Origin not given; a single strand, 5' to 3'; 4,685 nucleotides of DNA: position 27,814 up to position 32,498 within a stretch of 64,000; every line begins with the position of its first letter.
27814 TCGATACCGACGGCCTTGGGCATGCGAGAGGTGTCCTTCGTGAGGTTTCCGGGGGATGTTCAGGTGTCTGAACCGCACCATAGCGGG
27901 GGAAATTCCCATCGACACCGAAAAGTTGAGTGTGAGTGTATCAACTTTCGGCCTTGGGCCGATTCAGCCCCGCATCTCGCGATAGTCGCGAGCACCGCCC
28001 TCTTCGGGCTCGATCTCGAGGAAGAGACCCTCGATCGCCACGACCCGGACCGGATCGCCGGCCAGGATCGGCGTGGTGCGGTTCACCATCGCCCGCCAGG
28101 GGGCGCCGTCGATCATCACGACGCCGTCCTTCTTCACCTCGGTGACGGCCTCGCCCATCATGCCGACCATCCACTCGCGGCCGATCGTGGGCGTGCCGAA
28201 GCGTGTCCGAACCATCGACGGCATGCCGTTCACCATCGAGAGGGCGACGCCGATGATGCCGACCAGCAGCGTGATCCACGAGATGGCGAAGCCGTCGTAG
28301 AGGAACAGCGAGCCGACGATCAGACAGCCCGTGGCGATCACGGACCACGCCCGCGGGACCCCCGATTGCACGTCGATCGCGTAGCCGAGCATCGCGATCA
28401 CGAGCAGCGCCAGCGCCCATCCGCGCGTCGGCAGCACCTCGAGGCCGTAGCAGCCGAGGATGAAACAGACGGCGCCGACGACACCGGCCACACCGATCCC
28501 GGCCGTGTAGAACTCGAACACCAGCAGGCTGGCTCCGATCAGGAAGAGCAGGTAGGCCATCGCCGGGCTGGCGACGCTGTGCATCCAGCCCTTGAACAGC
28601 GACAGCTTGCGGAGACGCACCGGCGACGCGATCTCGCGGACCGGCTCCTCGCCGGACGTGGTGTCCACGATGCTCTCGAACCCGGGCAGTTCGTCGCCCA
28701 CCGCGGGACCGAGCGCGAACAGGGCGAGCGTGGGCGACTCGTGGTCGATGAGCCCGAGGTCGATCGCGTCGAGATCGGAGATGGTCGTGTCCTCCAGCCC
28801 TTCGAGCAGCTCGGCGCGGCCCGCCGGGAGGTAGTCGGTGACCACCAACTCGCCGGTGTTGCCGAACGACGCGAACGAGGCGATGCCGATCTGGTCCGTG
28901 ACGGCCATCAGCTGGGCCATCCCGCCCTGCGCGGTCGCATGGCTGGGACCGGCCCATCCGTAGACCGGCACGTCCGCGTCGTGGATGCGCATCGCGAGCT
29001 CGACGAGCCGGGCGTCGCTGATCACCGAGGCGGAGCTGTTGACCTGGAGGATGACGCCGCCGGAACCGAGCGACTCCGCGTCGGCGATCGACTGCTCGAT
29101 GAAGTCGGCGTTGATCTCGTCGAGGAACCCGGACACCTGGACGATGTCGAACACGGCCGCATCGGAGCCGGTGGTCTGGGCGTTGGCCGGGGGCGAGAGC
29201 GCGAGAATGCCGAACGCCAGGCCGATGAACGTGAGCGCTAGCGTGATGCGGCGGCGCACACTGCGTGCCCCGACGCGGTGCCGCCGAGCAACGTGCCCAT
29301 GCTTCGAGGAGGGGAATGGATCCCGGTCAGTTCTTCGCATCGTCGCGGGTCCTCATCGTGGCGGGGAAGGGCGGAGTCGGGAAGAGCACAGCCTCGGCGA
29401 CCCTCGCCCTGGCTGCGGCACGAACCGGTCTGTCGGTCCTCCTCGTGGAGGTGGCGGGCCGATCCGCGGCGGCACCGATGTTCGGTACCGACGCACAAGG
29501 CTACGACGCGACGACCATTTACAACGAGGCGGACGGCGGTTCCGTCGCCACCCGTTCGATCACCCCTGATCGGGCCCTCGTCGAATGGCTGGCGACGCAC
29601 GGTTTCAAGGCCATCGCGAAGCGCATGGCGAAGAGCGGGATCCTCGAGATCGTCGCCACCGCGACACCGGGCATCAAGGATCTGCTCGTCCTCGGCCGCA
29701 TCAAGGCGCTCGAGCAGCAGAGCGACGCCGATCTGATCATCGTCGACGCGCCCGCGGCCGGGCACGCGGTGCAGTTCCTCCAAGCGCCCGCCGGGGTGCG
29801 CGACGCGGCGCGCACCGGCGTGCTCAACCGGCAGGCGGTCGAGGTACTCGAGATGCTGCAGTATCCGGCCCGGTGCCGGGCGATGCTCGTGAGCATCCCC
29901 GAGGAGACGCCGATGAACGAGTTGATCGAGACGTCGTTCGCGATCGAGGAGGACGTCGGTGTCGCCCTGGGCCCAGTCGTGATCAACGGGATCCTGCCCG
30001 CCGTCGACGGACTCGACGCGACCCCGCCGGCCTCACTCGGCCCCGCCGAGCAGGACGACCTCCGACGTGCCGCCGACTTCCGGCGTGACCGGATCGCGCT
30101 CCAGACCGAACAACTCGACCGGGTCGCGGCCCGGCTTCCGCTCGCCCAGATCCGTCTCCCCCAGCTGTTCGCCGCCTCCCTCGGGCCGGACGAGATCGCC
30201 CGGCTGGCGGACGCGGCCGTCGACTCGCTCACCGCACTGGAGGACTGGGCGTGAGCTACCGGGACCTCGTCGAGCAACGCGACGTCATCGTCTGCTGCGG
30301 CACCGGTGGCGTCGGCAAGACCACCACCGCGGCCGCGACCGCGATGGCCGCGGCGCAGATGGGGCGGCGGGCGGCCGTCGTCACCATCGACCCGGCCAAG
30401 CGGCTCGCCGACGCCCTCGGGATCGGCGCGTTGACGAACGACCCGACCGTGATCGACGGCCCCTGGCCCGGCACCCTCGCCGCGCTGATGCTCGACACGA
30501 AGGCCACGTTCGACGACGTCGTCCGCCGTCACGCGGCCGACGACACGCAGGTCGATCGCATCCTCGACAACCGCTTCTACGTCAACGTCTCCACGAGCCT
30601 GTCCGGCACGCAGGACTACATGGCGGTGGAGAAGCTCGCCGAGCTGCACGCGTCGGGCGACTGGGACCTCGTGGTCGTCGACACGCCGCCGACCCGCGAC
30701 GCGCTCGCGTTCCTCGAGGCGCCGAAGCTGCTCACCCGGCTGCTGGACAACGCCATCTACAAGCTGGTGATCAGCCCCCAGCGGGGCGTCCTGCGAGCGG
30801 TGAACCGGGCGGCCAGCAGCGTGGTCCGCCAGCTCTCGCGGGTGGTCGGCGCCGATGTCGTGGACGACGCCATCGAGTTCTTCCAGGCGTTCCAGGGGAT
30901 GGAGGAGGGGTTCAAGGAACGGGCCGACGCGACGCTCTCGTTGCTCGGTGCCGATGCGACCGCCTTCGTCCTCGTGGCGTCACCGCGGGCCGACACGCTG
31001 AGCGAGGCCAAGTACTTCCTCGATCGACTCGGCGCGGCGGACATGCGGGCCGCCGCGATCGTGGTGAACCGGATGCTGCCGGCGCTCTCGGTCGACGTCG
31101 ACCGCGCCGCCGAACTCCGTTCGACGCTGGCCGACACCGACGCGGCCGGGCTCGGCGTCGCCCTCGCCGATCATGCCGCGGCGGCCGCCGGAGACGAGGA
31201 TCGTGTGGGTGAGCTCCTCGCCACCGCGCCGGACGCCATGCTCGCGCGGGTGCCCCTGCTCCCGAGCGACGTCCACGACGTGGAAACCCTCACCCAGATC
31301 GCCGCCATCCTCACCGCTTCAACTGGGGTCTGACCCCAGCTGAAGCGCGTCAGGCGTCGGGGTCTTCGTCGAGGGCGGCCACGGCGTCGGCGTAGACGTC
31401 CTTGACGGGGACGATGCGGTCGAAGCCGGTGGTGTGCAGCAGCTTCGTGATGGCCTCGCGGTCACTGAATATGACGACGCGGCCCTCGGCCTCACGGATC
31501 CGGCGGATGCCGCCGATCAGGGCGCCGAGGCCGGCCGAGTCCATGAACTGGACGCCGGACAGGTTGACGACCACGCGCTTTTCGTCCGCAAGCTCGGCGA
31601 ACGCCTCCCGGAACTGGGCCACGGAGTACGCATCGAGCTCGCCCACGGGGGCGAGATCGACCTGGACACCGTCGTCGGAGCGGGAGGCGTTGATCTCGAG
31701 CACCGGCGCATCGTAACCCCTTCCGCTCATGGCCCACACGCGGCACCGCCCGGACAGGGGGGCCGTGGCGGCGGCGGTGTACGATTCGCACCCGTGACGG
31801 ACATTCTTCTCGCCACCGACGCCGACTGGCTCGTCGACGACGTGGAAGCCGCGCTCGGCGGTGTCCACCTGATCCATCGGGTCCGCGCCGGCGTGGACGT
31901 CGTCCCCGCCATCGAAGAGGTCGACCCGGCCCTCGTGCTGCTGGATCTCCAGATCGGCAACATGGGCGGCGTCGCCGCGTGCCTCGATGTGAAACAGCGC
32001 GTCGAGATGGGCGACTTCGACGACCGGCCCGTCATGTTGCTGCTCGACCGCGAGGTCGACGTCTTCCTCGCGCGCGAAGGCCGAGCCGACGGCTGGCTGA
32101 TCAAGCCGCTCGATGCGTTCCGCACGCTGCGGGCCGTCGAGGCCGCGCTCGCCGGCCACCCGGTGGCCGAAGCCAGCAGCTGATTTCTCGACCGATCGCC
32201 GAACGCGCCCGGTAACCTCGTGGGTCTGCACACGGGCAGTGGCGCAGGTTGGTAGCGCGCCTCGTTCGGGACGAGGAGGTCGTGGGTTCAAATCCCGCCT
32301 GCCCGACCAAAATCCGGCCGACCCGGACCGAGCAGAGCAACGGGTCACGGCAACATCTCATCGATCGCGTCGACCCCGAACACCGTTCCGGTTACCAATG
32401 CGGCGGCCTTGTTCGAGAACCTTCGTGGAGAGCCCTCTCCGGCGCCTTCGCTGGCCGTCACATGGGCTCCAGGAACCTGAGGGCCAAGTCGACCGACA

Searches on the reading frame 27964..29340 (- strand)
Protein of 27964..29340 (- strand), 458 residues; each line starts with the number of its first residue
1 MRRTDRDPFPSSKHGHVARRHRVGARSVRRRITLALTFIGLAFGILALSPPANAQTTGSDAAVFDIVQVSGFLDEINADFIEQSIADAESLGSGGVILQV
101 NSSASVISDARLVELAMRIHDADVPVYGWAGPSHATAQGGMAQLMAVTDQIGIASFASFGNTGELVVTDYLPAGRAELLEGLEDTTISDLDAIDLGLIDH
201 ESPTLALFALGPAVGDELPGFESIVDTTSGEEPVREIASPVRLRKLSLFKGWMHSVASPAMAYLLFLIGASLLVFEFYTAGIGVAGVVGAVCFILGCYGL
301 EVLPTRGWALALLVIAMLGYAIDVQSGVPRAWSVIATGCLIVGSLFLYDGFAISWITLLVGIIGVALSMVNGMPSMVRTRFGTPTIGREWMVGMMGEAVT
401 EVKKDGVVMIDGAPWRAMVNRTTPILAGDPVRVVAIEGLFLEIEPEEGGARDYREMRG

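Call 90: search_protein_families(library=pfam, proteins=[window:27964-29340:-], max_evalue=0.0001)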
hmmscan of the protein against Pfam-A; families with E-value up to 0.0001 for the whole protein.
window:27964-29340:- (458 aa): 2 families
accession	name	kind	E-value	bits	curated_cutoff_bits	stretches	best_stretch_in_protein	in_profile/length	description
PF24961.1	NfeD_membrane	-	3.9e-13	49.9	26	1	261-367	2-113/119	NfeD integral membrane domain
PF01957.25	NfeD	-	1.4e-11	44.9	29.1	1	389-445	2-57/57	NfeD-like C-terminal, partner-binding domain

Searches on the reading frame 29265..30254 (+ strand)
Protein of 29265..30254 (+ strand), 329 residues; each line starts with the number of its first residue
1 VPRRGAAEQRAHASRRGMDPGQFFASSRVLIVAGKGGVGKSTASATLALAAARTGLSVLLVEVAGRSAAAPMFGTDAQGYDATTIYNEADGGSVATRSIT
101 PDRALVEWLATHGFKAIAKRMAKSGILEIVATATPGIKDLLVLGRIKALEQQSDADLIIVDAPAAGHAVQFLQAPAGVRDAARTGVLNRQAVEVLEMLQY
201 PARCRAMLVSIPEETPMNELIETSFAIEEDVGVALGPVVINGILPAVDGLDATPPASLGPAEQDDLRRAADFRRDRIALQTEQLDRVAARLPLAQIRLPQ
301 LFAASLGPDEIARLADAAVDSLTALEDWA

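Call 90: search_protein_families(library=pfam, proteins=[window:29265-30254:+], max_evalue=0.0001)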
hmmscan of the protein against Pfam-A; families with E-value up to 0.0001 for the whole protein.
window:29265-30254:+ (329 aa): 5 families
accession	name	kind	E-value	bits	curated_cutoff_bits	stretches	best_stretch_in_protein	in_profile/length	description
PF02374.21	ArsA_ATPase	-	2.8e-17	63.3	24.3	1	28-178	2-148/305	Anion-transporting ATPase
PF01656.29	CbiA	-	2.5e-09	37.6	25.4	1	30-75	2-47/125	CobQ/CobB/MinD/ParA nucleotide binding domain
PF10609.15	ParA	-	2.4e-07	30.9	27.1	1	28-77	5-55/246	NUBPL iron-transfer P-loop NTPase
PF13614.12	AAA_31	-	1.4e-05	25.6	27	1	31-86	6-60/177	AAA domain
PF13481.12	AAA_25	-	8.6e-05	22.7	27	0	23-63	29-68/195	AAA domain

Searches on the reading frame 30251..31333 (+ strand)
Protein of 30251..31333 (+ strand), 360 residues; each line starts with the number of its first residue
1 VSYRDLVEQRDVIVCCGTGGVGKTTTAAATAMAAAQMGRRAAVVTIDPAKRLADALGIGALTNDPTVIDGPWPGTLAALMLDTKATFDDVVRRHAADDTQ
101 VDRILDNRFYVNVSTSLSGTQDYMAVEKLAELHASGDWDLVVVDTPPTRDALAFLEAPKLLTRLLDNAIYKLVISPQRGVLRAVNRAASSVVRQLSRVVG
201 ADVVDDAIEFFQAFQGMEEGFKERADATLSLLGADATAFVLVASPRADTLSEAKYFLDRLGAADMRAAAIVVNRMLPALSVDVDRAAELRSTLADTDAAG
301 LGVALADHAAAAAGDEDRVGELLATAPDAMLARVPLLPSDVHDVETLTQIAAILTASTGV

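Call 88: search_protein_families(library=pfam, proteins=[window:30251-31333:+], max_evalue=0.0001)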
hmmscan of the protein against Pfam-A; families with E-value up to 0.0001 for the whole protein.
window:30251-31333:+ (360 aa): 4 families
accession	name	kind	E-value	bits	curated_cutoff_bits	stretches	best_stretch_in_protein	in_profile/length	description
PF02374.21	ArsA_ATPase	-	1.5e-33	116.7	24.3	1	12-281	3-251/305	Anion-transporting ATPase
PF13614.12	AAA_31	-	4e-09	37.1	27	1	18-153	10-133/177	AAA domain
PF01656.29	CbiA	-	5.7e-08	33.2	25.4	1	12-112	1-86/125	CobQ/CobB/MinD/ParA nucleotide binding domain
PF10609.15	ParA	-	7.1e-07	29.3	27.1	0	11-47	5-41/246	NUBPL iron-transfer P-loop NTPase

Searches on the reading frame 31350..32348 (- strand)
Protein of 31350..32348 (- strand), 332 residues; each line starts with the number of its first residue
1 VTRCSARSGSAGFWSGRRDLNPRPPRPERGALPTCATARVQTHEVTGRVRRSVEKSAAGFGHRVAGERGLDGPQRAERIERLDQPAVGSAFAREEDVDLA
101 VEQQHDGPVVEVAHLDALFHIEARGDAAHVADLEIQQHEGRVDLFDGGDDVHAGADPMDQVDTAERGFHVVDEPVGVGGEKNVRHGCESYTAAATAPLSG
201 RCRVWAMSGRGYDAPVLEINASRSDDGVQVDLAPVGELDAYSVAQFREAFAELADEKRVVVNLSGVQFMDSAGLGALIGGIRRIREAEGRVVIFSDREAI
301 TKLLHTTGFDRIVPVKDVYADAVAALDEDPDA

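Call 88: search_protein_families(library=pfam, proteins=[window:31350-32348:-], max_evalue=0.0001)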
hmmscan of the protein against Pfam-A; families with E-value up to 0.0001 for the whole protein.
window:31350-32348:- (332 aa): 2 families
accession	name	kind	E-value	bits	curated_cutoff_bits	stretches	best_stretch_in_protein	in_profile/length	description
PF01740.26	STAS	-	1.9e-17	63.4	22.6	1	228-322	10-106/106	STAS domain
PF13466.11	STAS_2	-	2.7e-13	50.3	29.2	1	236-310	5-80/80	STAS domain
